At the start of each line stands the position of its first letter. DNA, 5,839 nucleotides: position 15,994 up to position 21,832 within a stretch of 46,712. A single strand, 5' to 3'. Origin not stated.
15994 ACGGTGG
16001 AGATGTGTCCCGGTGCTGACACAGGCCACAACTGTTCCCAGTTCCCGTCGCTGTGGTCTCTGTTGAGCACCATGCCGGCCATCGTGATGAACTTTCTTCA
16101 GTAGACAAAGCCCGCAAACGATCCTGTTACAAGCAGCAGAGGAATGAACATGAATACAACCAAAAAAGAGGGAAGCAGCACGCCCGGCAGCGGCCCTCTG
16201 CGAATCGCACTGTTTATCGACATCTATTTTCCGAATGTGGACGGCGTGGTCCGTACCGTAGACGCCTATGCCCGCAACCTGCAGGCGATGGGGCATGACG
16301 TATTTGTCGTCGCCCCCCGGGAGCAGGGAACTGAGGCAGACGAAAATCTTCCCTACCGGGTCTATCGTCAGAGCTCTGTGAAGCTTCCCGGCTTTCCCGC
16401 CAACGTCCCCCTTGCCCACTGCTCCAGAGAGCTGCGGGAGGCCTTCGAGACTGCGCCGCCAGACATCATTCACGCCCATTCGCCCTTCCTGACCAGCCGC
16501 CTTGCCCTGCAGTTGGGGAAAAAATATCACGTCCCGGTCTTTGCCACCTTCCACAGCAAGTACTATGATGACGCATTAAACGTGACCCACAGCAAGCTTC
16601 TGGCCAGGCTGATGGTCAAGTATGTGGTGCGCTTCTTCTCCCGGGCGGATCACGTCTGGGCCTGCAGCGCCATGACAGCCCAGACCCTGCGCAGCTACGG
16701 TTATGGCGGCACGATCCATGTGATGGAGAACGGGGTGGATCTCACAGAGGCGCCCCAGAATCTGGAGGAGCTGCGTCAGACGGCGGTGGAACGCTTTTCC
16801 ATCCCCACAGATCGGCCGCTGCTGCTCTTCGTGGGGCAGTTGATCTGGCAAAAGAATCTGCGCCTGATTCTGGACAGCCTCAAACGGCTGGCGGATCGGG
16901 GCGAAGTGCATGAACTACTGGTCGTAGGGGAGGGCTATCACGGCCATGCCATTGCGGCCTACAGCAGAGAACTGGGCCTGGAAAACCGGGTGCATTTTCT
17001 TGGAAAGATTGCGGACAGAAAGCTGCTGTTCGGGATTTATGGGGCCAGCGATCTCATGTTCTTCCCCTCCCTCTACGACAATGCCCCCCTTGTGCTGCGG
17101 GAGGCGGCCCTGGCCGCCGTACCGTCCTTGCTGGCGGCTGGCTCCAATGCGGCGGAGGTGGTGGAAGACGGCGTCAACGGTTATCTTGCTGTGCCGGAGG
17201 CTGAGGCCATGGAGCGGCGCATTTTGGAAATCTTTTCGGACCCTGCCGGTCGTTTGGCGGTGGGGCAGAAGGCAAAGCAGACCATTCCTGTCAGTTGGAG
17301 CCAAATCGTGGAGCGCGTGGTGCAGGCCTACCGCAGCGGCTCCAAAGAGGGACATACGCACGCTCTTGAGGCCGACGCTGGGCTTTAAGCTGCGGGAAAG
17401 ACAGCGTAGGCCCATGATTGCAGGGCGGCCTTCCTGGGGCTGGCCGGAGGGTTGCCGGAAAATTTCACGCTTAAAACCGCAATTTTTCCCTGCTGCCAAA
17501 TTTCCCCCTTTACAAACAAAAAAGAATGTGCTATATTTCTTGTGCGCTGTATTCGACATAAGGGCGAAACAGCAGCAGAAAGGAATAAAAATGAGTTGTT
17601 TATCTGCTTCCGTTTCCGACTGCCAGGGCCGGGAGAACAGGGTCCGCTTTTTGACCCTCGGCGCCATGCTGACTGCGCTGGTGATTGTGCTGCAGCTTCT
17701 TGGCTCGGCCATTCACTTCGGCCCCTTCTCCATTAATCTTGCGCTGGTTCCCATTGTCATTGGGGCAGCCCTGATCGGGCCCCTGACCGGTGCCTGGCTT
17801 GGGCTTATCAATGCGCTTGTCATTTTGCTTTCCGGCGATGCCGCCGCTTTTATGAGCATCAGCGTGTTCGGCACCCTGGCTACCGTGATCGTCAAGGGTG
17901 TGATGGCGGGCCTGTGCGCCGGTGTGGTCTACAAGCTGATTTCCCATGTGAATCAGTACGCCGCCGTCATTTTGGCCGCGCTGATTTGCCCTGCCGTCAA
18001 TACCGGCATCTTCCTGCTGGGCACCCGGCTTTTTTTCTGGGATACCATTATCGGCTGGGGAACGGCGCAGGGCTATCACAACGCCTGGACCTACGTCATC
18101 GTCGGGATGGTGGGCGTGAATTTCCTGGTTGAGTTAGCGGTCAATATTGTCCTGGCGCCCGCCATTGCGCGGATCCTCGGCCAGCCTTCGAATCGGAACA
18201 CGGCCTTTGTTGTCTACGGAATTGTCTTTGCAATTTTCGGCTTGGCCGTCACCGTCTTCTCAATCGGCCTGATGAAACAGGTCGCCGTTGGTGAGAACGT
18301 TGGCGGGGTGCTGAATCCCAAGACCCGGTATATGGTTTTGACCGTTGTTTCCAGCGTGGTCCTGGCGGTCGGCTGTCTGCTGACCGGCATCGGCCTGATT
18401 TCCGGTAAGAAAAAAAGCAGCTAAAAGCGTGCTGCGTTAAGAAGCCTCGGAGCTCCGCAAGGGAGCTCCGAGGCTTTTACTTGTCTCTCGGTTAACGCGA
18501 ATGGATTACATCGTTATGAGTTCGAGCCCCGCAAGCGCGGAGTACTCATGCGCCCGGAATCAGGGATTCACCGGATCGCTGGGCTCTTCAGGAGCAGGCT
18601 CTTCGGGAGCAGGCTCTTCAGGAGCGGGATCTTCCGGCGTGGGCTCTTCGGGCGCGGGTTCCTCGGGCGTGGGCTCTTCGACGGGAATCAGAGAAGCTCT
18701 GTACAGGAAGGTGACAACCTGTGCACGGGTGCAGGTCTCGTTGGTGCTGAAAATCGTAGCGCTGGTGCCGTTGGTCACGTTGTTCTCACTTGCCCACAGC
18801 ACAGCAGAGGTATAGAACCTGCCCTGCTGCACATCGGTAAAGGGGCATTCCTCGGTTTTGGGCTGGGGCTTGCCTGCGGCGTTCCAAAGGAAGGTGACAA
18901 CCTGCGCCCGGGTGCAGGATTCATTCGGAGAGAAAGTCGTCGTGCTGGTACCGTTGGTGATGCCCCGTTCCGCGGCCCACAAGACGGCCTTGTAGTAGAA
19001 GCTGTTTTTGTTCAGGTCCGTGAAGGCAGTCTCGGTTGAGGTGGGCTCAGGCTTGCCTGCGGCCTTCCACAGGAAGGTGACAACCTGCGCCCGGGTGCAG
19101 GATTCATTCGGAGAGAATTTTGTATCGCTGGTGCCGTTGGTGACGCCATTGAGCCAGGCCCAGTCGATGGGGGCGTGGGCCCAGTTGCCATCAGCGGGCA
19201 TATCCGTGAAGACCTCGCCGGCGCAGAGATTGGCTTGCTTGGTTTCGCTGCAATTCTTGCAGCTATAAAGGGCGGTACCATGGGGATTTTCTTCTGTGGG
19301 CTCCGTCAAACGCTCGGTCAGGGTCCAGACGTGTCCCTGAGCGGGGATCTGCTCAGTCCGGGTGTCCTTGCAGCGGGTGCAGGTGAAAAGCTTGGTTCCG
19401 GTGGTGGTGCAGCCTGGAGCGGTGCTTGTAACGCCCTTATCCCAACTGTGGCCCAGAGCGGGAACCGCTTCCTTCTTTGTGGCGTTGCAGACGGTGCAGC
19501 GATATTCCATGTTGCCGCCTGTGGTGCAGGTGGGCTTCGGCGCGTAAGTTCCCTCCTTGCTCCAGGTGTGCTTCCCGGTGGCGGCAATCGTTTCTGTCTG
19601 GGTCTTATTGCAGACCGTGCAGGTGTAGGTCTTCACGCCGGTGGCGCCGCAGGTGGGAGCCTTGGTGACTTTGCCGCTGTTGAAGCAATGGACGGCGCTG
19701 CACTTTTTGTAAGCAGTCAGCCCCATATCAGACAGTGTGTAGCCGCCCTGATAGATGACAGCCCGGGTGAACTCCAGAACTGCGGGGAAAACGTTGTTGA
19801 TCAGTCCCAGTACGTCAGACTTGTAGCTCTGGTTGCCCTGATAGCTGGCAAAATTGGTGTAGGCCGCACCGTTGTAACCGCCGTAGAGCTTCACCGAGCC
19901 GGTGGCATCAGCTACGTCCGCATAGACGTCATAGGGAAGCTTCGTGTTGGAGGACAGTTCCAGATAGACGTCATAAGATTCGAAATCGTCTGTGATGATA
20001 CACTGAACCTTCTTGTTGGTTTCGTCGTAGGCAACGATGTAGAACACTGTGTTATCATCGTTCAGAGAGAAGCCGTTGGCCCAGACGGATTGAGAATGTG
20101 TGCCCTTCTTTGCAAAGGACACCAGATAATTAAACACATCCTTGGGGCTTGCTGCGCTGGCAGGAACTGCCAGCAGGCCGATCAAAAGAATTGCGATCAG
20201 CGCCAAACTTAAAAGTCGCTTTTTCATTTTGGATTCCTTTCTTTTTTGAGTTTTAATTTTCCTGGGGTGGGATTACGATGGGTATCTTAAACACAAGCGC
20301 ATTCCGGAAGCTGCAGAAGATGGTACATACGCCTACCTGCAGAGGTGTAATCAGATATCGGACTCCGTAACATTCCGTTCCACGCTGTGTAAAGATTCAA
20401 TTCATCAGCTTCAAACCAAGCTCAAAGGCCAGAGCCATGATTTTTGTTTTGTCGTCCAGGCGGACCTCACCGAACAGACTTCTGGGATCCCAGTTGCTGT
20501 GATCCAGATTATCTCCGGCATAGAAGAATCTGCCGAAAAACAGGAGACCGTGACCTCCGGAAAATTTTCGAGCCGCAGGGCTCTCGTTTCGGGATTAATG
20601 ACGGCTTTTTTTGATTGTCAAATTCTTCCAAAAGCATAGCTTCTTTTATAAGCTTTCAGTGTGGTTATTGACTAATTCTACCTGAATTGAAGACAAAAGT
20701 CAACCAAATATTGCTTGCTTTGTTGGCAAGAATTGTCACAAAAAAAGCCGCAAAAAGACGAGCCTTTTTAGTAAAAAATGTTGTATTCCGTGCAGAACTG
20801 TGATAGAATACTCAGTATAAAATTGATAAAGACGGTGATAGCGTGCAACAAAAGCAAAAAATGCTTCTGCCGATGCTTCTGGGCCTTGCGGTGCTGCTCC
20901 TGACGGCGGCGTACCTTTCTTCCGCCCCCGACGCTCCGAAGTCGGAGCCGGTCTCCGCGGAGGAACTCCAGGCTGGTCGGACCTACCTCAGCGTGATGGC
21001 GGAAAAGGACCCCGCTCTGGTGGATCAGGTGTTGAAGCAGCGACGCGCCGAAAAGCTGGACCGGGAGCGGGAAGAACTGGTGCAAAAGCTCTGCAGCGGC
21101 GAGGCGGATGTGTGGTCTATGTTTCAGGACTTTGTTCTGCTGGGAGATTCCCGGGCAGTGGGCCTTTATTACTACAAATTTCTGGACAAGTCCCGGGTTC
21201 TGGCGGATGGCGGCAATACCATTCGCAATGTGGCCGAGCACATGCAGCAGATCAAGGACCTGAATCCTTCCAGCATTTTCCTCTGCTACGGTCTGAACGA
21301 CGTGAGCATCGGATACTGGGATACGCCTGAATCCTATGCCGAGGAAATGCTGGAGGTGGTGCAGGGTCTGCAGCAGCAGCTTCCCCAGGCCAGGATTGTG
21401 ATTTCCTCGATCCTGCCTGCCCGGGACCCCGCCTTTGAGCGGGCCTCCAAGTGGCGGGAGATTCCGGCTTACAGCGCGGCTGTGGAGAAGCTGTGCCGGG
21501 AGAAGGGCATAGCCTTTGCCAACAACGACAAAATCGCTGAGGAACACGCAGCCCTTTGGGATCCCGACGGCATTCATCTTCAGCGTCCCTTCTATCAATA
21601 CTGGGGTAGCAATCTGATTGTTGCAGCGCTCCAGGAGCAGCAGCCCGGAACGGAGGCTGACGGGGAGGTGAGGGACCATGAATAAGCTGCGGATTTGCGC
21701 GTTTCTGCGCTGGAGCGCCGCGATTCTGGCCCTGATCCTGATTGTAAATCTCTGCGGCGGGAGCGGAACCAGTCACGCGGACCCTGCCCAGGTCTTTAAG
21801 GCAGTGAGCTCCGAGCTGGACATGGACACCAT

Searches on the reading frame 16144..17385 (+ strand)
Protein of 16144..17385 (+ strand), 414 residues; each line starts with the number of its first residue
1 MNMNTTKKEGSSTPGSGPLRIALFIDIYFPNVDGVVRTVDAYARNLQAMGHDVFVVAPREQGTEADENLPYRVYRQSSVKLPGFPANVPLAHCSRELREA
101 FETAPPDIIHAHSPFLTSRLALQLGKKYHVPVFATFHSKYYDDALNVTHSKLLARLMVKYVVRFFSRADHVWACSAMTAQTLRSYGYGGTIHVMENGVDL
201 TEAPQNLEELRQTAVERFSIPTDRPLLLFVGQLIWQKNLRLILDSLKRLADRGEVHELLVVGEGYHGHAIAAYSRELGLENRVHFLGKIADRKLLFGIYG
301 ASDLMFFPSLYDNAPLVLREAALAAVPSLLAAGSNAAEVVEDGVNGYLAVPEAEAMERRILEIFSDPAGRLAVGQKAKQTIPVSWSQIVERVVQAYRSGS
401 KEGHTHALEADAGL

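Call 34: search_protein_families(library=pfam, proteins=[window:16144-17385:+], max_evalue=0.00001)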
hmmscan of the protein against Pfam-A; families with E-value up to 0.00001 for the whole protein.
window:16144-17385:+ (414 aa): 5 families
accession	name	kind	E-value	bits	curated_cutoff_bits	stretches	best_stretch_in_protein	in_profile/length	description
PF13439.12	Glyco_transf_4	-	1.8e-32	113.1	28.5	1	32-201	1-169/170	Glycosyltransferase Family 4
PF00534.26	Glycos_transf_1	-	1.5e-26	93.4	26.4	1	216-379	7-171/172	Glycosyl transferases group 1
PF13692.12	Glyco_trans_1_4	-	1.4e-22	80.9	27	1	224-366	1-142/142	Glycosyl transferases group 1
PF13579.12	Glyco_trans_4_4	-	6.1e-22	79.1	29.7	1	34-197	2-158/158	Glycosyl transferase 4-like domain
PF20706.3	GT4-conflict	-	1.6e-06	27.8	26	1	42-389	21-382/385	Family 4 Glycosyltransferase in conflict systems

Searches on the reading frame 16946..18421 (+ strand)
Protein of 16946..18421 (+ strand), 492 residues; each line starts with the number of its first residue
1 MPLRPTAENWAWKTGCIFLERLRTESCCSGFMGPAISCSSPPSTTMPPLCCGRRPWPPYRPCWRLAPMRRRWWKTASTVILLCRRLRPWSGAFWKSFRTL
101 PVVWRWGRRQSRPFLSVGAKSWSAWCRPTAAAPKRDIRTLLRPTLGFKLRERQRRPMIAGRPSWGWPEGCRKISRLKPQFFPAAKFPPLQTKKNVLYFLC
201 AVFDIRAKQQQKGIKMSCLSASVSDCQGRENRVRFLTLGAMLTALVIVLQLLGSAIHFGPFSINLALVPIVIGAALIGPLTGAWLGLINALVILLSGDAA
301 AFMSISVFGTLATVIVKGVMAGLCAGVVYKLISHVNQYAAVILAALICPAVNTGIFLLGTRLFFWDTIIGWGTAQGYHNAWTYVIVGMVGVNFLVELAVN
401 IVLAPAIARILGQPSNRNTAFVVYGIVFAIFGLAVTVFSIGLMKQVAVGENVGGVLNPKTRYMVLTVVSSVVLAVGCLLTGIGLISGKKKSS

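Call 34: search_protein_families(library=pfam, proteins=[window:16946-18421:+], max_evalue=0.00001)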
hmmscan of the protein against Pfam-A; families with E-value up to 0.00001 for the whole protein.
window:16946-18421:+ (492 aa): 1 family
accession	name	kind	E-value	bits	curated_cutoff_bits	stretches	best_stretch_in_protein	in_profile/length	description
PF12822.12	ECF_trnsprt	-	3.4e-12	47.2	30.7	1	234-407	1-168/169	ECF transporter, substrate-specific component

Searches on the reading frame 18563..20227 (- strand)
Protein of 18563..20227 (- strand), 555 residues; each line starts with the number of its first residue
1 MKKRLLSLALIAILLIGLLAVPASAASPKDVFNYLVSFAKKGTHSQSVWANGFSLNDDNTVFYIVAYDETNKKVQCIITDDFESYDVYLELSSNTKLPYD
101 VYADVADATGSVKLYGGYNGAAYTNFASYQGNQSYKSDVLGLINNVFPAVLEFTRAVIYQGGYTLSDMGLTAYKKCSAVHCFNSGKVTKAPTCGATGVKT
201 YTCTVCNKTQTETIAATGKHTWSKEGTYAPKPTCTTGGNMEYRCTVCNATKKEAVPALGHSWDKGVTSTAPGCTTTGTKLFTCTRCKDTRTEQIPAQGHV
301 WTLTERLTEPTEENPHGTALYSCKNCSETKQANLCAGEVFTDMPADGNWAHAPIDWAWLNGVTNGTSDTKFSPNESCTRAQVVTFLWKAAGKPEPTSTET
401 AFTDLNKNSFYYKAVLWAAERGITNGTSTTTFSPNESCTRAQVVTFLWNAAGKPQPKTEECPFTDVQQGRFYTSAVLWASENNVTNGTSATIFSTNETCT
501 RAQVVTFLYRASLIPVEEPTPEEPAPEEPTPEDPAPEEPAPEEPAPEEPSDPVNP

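Call 59: search_protein_families(library=pfam, proteins=[window:18563-20227:-], max_evalue=0.001)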
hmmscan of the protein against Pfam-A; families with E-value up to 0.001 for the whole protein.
window:18563-20227:- (555 aa): 1 family
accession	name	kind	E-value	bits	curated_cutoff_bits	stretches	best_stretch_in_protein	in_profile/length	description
PF00395.25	SLH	-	2e-26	92.1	20.8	3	402-443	2-43/44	S-layer homology domain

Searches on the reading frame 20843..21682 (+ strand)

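Call 34: search_protein_families(library=pfam, proteins=[window:20843-21682:+], max_evalue=0.00001)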
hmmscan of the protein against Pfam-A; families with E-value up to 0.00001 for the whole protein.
window:20843-21682:+ (280 aa): 1 family
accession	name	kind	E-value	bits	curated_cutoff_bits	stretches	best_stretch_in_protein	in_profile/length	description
PF13472.12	Lipase_GDSL_2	-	7e-14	53.1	32.9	1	120-251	39-176/178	GDSL-like Lipase/Acylhydrolase family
